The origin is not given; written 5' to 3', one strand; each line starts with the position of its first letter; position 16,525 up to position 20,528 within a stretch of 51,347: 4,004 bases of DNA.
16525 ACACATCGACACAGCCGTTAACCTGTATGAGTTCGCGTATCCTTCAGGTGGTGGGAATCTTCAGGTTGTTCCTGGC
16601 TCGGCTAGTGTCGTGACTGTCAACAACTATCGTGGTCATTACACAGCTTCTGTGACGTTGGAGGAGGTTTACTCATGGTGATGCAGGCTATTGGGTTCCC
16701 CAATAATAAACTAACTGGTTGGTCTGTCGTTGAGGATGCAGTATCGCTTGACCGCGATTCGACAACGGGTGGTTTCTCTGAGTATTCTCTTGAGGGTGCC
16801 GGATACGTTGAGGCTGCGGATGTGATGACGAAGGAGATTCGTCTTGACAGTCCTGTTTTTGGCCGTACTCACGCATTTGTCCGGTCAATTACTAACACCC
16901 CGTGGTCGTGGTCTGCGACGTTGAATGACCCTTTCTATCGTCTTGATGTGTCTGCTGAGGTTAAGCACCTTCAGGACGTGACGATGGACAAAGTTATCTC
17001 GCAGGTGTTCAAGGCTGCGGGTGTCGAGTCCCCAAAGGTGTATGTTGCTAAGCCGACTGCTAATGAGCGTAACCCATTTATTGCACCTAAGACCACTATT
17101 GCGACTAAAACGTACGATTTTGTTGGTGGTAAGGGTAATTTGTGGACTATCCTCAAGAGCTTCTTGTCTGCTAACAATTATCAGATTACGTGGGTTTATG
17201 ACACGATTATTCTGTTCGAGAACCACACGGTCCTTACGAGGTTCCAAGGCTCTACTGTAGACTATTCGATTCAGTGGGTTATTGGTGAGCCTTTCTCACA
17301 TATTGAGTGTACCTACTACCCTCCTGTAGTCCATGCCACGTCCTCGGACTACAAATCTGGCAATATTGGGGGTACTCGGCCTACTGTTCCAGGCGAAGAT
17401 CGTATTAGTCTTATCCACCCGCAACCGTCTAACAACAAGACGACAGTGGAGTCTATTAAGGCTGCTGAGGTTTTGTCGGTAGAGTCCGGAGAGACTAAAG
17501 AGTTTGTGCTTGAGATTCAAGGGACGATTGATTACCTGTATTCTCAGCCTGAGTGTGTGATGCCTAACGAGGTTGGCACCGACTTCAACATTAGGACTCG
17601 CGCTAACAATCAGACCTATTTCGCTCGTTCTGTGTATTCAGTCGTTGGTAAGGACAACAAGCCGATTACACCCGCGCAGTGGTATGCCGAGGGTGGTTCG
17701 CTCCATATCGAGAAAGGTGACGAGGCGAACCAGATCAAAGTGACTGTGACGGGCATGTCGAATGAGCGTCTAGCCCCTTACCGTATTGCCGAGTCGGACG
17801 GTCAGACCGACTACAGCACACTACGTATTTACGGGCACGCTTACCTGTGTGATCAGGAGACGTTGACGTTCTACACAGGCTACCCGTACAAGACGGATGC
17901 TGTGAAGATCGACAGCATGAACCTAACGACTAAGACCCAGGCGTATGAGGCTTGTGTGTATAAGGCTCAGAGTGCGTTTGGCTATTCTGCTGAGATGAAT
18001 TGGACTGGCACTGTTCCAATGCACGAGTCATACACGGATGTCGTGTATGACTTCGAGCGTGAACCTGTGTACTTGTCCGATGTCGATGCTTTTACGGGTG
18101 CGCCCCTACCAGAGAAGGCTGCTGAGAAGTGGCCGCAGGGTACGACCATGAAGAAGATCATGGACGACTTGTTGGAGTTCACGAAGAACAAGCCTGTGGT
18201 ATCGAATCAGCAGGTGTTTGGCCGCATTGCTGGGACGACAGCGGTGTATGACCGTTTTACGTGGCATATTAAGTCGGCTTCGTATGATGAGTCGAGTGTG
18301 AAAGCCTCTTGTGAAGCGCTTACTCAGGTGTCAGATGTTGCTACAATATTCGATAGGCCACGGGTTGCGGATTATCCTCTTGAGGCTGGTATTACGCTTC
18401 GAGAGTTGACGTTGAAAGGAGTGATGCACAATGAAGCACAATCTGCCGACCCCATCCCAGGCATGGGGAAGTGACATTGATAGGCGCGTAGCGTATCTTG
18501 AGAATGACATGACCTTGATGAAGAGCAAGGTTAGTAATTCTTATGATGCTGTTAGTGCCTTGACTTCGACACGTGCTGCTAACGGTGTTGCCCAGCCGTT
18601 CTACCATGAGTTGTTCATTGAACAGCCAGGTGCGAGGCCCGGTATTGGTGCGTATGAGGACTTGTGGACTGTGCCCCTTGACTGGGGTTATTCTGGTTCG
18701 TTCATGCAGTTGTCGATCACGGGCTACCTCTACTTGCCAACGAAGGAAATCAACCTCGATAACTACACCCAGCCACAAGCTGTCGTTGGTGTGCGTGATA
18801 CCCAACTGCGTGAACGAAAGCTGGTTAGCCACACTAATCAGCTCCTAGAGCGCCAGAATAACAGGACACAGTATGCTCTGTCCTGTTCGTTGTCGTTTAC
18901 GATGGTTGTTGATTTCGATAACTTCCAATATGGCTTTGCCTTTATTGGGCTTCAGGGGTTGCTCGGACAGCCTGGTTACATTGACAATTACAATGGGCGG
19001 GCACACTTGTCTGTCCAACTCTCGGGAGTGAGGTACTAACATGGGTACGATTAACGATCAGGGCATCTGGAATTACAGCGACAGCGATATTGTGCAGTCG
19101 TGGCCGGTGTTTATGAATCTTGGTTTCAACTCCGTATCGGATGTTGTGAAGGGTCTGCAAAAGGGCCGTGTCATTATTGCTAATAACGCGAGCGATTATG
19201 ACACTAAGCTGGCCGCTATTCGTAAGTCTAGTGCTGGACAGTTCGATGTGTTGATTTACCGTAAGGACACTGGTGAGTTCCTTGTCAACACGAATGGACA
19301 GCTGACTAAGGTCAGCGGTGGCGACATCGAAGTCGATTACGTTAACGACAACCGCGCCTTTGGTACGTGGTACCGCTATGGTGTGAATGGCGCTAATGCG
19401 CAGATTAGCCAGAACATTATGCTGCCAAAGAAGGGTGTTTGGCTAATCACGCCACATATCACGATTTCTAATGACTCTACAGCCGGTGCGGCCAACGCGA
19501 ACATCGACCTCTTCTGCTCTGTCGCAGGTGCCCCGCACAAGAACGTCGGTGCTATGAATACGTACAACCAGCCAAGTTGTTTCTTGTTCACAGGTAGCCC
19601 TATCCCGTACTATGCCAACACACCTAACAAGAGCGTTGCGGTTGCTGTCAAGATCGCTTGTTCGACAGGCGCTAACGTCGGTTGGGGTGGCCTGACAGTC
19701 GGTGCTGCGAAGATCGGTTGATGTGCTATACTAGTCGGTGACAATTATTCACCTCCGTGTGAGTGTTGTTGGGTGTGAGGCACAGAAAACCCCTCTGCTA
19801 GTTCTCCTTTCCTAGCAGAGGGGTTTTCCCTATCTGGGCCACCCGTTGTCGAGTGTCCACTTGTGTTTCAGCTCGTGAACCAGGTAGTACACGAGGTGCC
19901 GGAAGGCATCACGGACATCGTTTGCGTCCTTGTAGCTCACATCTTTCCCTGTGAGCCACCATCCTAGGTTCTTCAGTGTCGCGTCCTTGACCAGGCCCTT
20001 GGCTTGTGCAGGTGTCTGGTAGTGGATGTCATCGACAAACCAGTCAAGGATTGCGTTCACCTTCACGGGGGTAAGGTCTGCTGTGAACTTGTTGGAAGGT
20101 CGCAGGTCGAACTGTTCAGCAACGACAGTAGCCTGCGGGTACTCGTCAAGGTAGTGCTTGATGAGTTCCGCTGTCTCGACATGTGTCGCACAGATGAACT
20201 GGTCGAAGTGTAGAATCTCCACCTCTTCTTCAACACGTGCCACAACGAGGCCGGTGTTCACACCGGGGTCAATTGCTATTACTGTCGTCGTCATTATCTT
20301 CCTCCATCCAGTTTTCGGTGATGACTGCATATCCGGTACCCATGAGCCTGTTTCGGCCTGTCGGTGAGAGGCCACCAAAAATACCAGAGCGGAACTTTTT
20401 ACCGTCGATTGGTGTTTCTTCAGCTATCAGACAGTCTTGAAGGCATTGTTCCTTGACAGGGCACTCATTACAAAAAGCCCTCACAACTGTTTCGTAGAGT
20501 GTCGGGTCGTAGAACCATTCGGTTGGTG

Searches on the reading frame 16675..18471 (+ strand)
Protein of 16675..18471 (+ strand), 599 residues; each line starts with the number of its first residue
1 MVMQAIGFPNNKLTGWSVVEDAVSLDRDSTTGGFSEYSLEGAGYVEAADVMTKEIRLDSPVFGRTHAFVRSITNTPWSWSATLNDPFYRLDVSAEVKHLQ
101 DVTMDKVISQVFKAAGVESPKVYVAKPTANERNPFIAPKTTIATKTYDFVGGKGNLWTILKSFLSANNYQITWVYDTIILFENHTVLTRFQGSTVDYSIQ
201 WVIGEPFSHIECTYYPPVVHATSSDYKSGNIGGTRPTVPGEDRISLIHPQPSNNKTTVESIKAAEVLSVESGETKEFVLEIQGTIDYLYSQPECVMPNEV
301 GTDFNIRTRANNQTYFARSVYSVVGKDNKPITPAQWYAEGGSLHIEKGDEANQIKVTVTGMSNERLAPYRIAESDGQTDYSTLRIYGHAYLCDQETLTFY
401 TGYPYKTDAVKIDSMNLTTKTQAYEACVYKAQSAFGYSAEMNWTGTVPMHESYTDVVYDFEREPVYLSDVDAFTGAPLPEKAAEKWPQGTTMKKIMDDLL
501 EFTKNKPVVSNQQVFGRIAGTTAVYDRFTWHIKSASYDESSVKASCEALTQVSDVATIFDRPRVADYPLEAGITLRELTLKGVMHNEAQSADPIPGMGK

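Call 54: search_protein_families(library=phrogs, proteins=[window:16675-18471:+], max_evalue=0.00001)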
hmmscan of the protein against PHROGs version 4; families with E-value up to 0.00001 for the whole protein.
window:16675-18471:+ (599 aa): 1 family
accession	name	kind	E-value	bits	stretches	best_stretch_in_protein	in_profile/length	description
phrog_14644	-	tail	4.5e-34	118.7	1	118-581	323-740/747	tail protein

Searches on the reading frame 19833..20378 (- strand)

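Call 54: search_protein_families(library=phrogs, proteins=[window:19833-20378:-], max_evalue=0.00001)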
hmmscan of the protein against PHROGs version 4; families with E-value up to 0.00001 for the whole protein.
window:19833-20378:- (182 aa): 1 family
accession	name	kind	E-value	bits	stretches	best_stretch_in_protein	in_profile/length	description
phrog_1981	-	unknown function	6.5e-26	92.3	1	28-180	24-195/217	-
